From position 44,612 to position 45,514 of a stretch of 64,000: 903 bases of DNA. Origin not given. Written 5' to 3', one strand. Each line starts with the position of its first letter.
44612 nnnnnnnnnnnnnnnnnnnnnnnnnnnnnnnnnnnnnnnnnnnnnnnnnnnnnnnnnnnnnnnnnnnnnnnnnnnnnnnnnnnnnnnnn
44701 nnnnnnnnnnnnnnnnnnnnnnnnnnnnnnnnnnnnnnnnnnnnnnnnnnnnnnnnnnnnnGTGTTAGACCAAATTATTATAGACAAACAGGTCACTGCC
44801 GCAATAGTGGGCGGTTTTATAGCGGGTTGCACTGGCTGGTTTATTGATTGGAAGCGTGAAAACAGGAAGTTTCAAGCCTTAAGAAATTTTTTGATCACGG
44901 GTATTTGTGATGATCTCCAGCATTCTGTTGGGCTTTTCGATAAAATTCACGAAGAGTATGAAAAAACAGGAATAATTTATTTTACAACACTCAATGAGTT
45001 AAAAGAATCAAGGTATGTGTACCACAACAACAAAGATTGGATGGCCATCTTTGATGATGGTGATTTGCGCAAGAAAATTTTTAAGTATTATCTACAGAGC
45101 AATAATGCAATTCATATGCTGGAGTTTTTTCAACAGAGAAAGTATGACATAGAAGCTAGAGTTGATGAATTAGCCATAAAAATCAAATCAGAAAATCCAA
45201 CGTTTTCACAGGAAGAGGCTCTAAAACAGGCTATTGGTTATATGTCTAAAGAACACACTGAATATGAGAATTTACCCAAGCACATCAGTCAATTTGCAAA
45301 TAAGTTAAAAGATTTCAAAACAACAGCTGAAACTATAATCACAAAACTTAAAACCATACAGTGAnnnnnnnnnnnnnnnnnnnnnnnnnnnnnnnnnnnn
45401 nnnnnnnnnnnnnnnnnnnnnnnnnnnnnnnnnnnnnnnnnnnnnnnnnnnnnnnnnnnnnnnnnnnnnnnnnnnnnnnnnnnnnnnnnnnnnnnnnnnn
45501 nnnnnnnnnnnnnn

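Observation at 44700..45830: Low-GC two-gene islet inserted directly 3' of tRNA-Ser(GCU)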

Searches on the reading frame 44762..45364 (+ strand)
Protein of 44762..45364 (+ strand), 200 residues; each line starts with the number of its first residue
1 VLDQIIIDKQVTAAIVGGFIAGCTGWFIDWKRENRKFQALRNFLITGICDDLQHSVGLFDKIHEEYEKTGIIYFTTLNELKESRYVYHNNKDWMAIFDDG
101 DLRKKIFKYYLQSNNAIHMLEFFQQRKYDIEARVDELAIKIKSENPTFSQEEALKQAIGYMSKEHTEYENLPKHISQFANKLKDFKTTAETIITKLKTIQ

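Call 6: search_protein_families(library=pfam, proteins=[window:44762-45364:+], max_evalue=1)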
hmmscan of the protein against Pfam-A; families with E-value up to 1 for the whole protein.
window:44762-45364:+ (200 aa): 1 family
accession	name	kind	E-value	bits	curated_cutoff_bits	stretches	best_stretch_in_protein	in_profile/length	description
PF16073.10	SAT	-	0.13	12.3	22.8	0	103-191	11-98/239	Starter unit:ACP transacylase in aflatoxin biosynthesis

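Call 7: search_protein_families(library=padloc, proteins=[window:44762-45364:+], max_evalue=1)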
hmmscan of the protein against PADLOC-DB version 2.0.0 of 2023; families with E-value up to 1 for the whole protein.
window:44762-45364:+ (200 aa): 0 families

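Call 8: search_protein_families(library=phrogs, proteins=[window:44762-45364:+], max_evalue=1)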
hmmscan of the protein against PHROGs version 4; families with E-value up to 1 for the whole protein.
window:44762-45364:+ (200 aa): 3 families
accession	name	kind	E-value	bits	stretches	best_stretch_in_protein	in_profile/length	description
phrog_32069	-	DNA, RNA and nucleotide metabolism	0.013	15.6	1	94-163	27-92/348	ParB-like partition protein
phrog_26119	-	unknown function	0.081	14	1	51-75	37-61/88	-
phrog_2157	-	unknown function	0.19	12.9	1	101-119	5-23/46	-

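Call 9: search_protein_families(library=ncbifam, proteins=[window:44762-45364:+], max_evalue=1)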
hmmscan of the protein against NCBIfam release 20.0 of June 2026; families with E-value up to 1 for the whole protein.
window:44762-45364:+ (200 aa): 1 family
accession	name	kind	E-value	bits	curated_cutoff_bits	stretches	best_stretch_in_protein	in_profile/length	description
NF045944.1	ResRegRpaBCyano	equivalog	0.0083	15.5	330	1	137-195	162-220/229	response regulator transcription factor RpaB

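Call 11: search_dna_similar(query=window:44762-45364:+, collection=phages, mode=protein, max_evalue=0.01, max_rows=30)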
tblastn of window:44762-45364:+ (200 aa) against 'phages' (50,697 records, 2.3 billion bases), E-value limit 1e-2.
No match.

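Call 14: find_homologous_proteins(query=window:44762-45364:+, max_evalue=0.01)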
Query window:44762-45364:+ (200 aa): 21 proteins with E <= 0.01 among 184 candidates.
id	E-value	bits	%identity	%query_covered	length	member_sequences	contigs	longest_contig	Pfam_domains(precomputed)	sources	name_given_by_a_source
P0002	1.1e-129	448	100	100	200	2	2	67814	-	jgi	jgi:hypothetical protein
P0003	2.2e-82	293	67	100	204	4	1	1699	-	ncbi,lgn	-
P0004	5.6e-74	266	64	96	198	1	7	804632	-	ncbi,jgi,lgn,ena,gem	-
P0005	1.6e-73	264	64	88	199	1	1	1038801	-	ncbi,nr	ncbi:MAG: hypothetical protein IPP74_01445 [Alphaproteobacteria bacterium]|nr:hypothetical protein [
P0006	4.8e-73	263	62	100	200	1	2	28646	-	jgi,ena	jgi:hypothetical protein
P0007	1.2e-72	262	62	98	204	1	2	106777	-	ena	-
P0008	2.7e-72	261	65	86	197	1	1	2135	-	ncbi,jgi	jgi:hypothetical protein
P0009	2.5e-71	257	62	95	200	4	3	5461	-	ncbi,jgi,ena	jgi:hypothetical protein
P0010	1.2e-62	229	52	96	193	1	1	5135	-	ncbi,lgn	ncbi:MAG: hypothetical protein ACE5GZ_13500 [Gammaproteobacteria bacterium]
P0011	7.5e-59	217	67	73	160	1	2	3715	-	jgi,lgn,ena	jgi:hypothetical protein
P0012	3.2e-50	188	46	94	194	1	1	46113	-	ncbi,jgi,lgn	-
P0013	4.0e-50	188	47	94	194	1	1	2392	-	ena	-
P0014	7.7e-49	184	47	95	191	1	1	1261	-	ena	-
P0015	1.2e-48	183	46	93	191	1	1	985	-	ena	-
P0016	1.7e-48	183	47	94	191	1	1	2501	-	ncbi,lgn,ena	-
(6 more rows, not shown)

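Call 16: find_encoding_contigs(protein=P0005, flank=6000, max_places=3)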
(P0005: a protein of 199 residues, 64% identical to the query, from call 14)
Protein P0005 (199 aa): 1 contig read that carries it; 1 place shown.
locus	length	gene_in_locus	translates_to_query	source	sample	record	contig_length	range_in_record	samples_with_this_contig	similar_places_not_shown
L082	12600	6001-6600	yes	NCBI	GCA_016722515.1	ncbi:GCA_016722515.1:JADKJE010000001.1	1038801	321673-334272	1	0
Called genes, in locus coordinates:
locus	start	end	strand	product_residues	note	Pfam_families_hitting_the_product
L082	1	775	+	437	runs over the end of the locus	PF13332:Fil_haemagg_2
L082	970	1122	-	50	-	-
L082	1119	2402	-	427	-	PF01654:Cyt_bd_oxida_I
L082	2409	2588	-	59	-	PF11127:YgaP-like_TM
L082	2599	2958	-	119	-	PF02627:CMD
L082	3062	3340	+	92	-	PF01022:HTH_5, PF12840:HTH_20, PF12802:MarR_2 (weak)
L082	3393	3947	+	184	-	PF00581:Rhodanese, PF11127:YgaP-like_TM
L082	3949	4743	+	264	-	PF01925:TauE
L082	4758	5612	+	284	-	PF00753:Lactamase_B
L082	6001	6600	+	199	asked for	-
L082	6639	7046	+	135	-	-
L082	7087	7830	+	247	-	-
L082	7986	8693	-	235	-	PF02518:HATPase_c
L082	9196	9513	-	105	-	PF04800:NDUS4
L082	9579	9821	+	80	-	PF02609:Exonuc_VII_S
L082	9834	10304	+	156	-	PF14588:YjgF_endoribonc, PF01042:Ribonuc_L-PSP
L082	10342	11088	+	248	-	PF00899:ThiF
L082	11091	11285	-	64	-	PF04588:HIG_1_N (weak)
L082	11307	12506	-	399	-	PF02826:2-Hacid_dh_C (faint), PF03446:NAD_binding_2, PF03807:F420_oxidored, PF02153:PDH_N, PF20463:PDH_C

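Call 17: find_encoding_contigs(protein=P0004, flank=6000, max_places=4)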
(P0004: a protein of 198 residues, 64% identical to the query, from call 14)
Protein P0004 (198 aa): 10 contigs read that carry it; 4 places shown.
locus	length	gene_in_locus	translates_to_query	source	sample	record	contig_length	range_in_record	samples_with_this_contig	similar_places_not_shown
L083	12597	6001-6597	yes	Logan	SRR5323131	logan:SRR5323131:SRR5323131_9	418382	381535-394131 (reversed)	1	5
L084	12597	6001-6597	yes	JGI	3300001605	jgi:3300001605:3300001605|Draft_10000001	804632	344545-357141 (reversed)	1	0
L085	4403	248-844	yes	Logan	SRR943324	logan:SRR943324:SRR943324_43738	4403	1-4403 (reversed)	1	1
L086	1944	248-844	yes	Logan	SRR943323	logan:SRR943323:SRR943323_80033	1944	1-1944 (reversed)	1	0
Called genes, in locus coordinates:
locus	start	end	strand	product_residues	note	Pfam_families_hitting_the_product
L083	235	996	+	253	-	PF02397:Bac_transf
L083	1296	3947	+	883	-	PF02861:Clp_N, PF23569:NBD_SMAX1 (weak), PF00004:AAA, PF17871:AAA_lid_9, PF00004:AAA (weak), PF07724:AAA_2, PF07728:AAA_5, PF10431:ClpB_D2-small, +8 more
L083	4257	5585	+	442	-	-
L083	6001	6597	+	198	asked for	-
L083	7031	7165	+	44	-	-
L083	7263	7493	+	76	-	-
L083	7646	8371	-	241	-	-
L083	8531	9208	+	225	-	PF13640:2OG-FeII_Oxy_3, PF13661:2OG-FeII_Oxy_4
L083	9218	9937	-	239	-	PF04378:RsmJ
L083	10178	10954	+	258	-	-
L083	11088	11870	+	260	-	PF01925:TauE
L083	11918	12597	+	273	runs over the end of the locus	PF02548:Pantoate_transf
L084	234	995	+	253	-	PF02397:Bac_transf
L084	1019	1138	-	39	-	-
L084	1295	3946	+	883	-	PF02861:Clp_N, PF23569:NBD_SMAX1 (weak), PF00004:AAA, PF17871:AAA_lid_9, PF00004:AAA (weak), PF07724:AAA_2, PF07728:AAA_5, PF10431:ClpB_D2-small, +8 more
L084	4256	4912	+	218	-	-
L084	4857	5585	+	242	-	-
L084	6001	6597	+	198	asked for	-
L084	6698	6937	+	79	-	PF13376:OmdA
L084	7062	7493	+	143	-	-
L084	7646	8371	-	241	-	-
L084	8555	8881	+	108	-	-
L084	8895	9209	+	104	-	PF13640:2OG-FeII_Oxy_3, PF13661:2OG-FeII_Oxy_4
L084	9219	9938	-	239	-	PF04378:RsmJ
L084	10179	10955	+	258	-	-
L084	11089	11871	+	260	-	PF01925:TauE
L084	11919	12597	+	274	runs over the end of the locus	PF02548:Pantoate_transf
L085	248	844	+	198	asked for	-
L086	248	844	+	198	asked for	-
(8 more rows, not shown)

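Call 19: find_encoding_contigs(protein=P0002, flank=10000, max_places=4)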
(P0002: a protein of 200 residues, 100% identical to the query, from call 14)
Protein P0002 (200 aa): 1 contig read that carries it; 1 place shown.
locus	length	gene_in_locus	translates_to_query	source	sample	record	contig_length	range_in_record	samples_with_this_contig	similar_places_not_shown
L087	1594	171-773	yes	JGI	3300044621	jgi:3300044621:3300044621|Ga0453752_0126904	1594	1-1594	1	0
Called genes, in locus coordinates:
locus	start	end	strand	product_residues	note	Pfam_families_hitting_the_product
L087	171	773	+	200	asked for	-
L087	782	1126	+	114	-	-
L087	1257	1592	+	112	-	?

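Call 23: find_encoding_contigs(protein=P0006, flank=6000, max_places=2)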
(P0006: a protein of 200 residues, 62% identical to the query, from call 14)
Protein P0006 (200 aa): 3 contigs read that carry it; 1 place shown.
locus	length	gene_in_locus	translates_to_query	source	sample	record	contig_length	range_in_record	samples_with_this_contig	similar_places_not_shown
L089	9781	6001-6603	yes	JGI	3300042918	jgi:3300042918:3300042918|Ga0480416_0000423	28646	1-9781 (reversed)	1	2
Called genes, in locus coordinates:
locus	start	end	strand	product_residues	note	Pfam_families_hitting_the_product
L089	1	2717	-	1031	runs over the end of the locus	PF04313:HSDR_N, PF04851:ResIII, PF18766:SWI2_SNF2, PF22679:T1R_D3-like, PF11867:T1RH-like_C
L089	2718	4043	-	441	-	PF01420:Methylase_S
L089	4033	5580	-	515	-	PF12161:HsdM_N, PF02384:N6_Mtase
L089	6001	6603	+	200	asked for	-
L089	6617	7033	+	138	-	-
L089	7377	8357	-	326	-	PF02661:Fic, PF00376:MerR, PF13411:MerR_1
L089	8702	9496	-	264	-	PF08032:SpoU_sub_bind, PF00588:SpoU_methylase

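Call 24: find_encoding_contigs(protein=P0007, flank=6000, max_places=2)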
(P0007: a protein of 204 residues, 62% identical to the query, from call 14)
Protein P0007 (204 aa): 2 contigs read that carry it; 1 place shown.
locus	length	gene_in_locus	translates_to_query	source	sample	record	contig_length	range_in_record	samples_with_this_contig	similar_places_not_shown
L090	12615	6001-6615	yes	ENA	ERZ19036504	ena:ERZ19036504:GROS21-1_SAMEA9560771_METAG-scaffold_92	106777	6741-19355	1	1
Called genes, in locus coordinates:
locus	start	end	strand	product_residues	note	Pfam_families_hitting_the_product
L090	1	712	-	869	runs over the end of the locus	PF01411:tRNA-synt_2c, PF07973:tRNA_SAD, PF02272:DHHA1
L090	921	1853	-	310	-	PF00005:ABC_tran, PF13304:AAA_21 (weak)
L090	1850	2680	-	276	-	PF04085:MreC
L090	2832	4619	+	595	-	PF00664:ABC_membrane, PF00005:ABC_tran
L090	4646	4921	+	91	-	PF04365:BrnT_toxin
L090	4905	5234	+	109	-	PF14384:BrnA_antitoxin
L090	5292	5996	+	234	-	PF00902:TatC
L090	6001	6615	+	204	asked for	-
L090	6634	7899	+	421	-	PF02403:Seryl_tRNA_N, PF00587:tRNA-synt_2b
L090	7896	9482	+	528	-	PF13481:AAA_25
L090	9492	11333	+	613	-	-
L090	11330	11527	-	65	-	-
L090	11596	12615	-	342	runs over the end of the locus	PF01210:NAD_Gly3P_dh_N, PF03807:F420_oxidored (faint), PF07479:NAD_Gly3P_dh_C, PF20618:GPD_NAD_C_bact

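Call 25: find_encoding_contigs(protein=P0012, flank=6000, max_places=2)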
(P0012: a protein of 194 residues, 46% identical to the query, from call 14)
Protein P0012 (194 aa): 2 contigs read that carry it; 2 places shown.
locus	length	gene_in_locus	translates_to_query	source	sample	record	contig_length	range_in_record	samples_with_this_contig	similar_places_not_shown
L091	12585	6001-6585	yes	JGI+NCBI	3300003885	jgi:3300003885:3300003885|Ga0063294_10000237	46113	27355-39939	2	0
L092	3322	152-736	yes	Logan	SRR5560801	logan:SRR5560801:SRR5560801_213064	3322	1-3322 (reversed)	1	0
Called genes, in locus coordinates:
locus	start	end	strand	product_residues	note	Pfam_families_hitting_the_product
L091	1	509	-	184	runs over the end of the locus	PF01584:CheW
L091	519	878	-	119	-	PF00072:Response_reg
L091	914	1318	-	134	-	PF00072:Response_reg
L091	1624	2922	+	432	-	PF08886:GshA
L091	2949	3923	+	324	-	PF02951:GSH-S_N, PF02955:GSH-S_ATP, PF08443:RimK, PF14398:ATPgrasp_YheCD (weak)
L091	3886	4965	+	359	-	PF02424:ApbE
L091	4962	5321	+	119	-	PF07009:NusG_II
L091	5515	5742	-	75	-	-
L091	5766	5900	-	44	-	-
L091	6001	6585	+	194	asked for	-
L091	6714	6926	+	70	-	-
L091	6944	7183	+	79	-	-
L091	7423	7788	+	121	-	-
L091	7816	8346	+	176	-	-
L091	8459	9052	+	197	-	-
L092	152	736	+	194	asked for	-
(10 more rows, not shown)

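Call 30: find_related_loci(query=A2, collection=metagenome_contigs, flank=5000)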
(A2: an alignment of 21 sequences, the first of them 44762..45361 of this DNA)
Query A2 (200 aa) in metagenome_contigs; peptide patterns used: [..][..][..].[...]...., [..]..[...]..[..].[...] (x = any residue, [..] = any of these).
156 stretches matched a pattern; 23 encode a relative of the query (tblastn E <= 1e-3); 23 distinct loci.
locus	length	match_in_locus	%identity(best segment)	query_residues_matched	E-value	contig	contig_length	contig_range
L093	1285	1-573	65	11-200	2e-88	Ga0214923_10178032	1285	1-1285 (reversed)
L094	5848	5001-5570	43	9-198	1e-55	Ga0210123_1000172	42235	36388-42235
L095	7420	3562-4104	44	19-199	1e-54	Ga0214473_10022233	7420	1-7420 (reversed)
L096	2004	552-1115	43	10-197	1e-54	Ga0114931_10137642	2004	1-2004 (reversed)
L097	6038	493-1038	44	11-192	3e-53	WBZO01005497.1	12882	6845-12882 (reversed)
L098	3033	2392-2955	43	11-198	8e-53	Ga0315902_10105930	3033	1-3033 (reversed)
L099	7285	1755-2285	47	19-196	6e-50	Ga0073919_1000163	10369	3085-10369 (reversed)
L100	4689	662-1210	45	16-199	5e-50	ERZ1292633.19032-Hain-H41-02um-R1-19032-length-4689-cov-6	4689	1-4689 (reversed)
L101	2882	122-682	42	6-193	1e-49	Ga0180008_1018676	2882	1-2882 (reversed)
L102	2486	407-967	41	10-196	4e-48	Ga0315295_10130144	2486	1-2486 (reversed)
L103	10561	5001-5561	38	10-196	1e-47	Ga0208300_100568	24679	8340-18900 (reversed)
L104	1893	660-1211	39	10-193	3e-48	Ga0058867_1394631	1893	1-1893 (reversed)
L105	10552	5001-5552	42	10-192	1e-47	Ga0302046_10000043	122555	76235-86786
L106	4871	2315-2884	41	11-200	3e-47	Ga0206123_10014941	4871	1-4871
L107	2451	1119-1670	40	9-192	4e-47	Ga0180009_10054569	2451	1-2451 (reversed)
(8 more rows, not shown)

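Call 31: find_related_loci(query=A2, collection=viral_contigs, flank=8000)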
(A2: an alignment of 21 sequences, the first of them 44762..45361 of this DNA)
Query A2 (200 aa) in viral_contigs; peptide patterns used: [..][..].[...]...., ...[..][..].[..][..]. (x = any residue, [..] = any of these).
34 stretches matched a pattern, but none encodes a relative of the query by tblastn (E <= 1e-3).

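Call 37: search_protein_families(library=pfam, alignment_id=A3, max_evalue=0.0001)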
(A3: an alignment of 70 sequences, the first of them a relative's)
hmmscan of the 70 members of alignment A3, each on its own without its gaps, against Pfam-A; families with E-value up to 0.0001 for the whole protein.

A. member 1, L093:607-885:+ (92 aa): 0 families

B. families by the number of members that match (of 70 scanned): 63 families (the first 25 are shown)
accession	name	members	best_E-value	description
PF00986.26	DNA_gyraseB_C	3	4.7e-34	DNA gyrase B subunit, carboxyl terminus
PF04365.19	BrnT_toxin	3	2.5e-24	Ribonuclease toxin, BrnT, of type II toxin-antitoxin system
PF18053.6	GyrB_insert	2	5.3e-33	DNA gyrase B subunit insert domain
PF04313.20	HSDR_N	2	6.5e-12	Type I restriction enzyme R protein N terminus (HSDR_N)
PF13588.12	HSDR_N_2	2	1.7e-06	Type I restriction enzyme R protein N terminus (HSDR_N)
PF02867.20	Ribonuc_red_lgC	1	1.4e-192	Ribonucleotide reductase, barrel domain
PF00521.26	DNA_topoisoIV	1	8.9e-130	DNA gyrase/topoisomerase IV, subunit A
PF18723.6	HMUDK_hel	1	1.7e-106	5-hmdU DNA kinase, helical domain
PF02515.22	CoA_transf_3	1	2.9e-104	CoA-transferase family III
PF18722.6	MazG_C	1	1.5e-65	MazG C-terminal domain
PF13561.12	adh_short_C2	1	8.1e-58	Enoyl-(Acyl carrier protein) reductase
PF00009.33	GTP_EFTU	1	1.4e-56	Elongation factor Tu GTP binding domain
PF00682.25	HMGL-like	1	8.7e-54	HMGL-like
PF00106.31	adh_short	1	6.7e-51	short chain dehydrogenase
PF06762.20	LMF1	1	4.2e-50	Lipase maturation factor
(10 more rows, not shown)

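Call 38: search_protein_families(library=padloc, alignment_id=A3, max_evalue=0.00001)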
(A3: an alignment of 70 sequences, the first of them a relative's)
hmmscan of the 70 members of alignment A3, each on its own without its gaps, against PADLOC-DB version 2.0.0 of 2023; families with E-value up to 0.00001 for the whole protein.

A. member 1, L093:607-885:+ (92 aa): 0 families

B. families by the number of members that match (of 70 scanned): 56 families (the first 25 are shown)
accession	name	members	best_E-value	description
PDLC04154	HEC-06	1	1e-236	-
PDLC02687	Orf5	1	5.7e-230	Orf5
PDLC04155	HEC-06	1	2.4e-134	-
PDLC04157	HEC-06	1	6.8e-116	-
PDLC02700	Orf5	1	7.7e-113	Orf5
PDLC04919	PDC-S13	1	1.4e-109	-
PDLC04908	PDC-S10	1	2e-77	-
PDLC03083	Specificity_I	1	7.4e-74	Type I specificity subunit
PDLC02695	Orf5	1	9.9e-68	Orf5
PDLC02691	Orf5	1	8.6e-64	Orf5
PDLC02693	Orf5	1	4.1e-62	Orf5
PDLC04156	HEC-06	1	4.3e-52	-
PDLC02701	Orf5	1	3.5e-50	Orf5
PDLC02698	Orf5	1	7.6e-43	Orf5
PDLC04918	PDC-S13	1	4.6e-42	-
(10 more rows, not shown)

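Call 52: predict_structure(alignment_id=A2)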
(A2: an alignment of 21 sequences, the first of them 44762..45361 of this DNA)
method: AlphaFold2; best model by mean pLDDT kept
length: 200 residues; sequences in the alignment: 21
mean_pLDDT: 86.7   pTM: 0.71
mean pLDDT of the five models: 86.7, 84.5, 83.8, 82.5, 82.4
residues with pLDDT >= 90: 123; 70-90: 54; 50-70: 23; < 50: 0
segments of 3 or more residues with pLDDT < 50: none
pLDDT, mean of each block of 10 residues (from residue 1): 57 60 73 82 89 94 92 93 87 81 92 95 94 94 93 91 90 94 93 90
secondary structure, 60 per line:
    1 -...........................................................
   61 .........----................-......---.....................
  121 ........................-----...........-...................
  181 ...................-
elements in order: H2-69 H74-89 H91-96 H100-144 H150-160 H162-199

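Call 54: search_protein_representatives(alignment_id=A2)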
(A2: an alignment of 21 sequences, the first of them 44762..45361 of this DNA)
Query: 21 sequences, 193 profile positions. Proteins with E-value up to 0.001 (for the whole library): 160; up to 1e-10: 99; up to 1e-30: 40. The best 150 are listed.
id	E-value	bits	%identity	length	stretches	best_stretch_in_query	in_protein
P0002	2.9e-88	310.9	-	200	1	2-192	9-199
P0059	2.1e-71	255.9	-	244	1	2-192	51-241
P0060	6.1e-70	251.1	-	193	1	1-192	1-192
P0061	2.0e-65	236.4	-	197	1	4-192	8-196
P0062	4.0e-63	228.9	-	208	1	4-191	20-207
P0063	1.7e-60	220.2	-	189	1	1-188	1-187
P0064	6.0e-60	218.5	-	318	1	54-190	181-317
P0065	1.8e-59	217.0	-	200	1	1-191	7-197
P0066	4.7e-59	215.6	-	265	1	4-191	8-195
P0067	2.9e-57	209.7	-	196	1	2-191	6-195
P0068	7.7e-57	208.3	-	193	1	1-192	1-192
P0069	1.2e-56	207.7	-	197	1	3-192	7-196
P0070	8.3e-55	201.7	-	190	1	2-189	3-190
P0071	1.4e-53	197.7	-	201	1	2-191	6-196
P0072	1.5e-53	197.6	-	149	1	45-191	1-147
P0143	1.0e-12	64.4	-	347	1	3-191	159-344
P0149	1.1e-11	61.0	-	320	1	8-131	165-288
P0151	1.8e-11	60.4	-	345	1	2-185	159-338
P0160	2.5e-10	56.6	-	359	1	8-162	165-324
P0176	5.6e-07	45.7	-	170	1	7-129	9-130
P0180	2.6e-06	43.5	-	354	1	9-182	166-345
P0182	2.8e-06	43.4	-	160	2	9-111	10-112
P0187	4.7e-06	42.7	-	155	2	1-105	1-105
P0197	4.7e-05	39.4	-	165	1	5-105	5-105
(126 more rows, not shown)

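Call 55: search_protein_families(library=pfam, proteins=[P0143, P0151, P0160, P0180, P0149, P0064, P0182, P0187, P0197, P0176], max_evalue=0.01)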
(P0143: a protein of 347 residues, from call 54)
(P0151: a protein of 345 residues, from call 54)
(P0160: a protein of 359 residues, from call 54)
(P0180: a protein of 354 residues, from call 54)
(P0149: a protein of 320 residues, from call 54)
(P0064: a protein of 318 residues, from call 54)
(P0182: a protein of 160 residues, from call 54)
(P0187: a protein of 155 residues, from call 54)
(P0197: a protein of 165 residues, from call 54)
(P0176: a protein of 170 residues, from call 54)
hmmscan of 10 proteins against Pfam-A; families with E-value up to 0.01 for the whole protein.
P0143 (347 aa): 0 families

P0151 (345 aa): 0 families

P0160 (359 aa): 0 families

P0180 (354 aa): 0 families

P0149 (320 aa): 1 family
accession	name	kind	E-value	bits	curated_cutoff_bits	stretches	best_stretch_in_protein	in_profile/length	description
PF02665.19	Nitrate_red_gam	-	0.00064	19.8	22.9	1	121-202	45-124/217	Nitrate reductase gamma subunit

P0064 (318 aa): 1 family
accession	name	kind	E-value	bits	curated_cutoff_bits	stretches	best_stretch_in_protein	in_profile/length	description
PF00709.27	Adenylsucc_synt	-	2.6e-72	244.3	27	1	5-199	1-194/416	Adenylosuccinate synthetase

P0182 (160 aa): 2 families
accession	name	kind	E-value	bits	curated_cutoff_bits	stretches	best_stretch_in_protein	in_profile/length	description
PF15665.10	FAM184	-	0.00092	19.4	32.7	1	59-150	57-147/211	Family with sequence similarity 184, A and B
PF14198.11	TnpV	-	0.0065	16.9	27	0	84-137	28-81/111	Transposon-encoded protein TnpV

P0187 (155 aa): 0 families

P0197 (165 aa): 0 families

P0176 (170 aa): 0 families
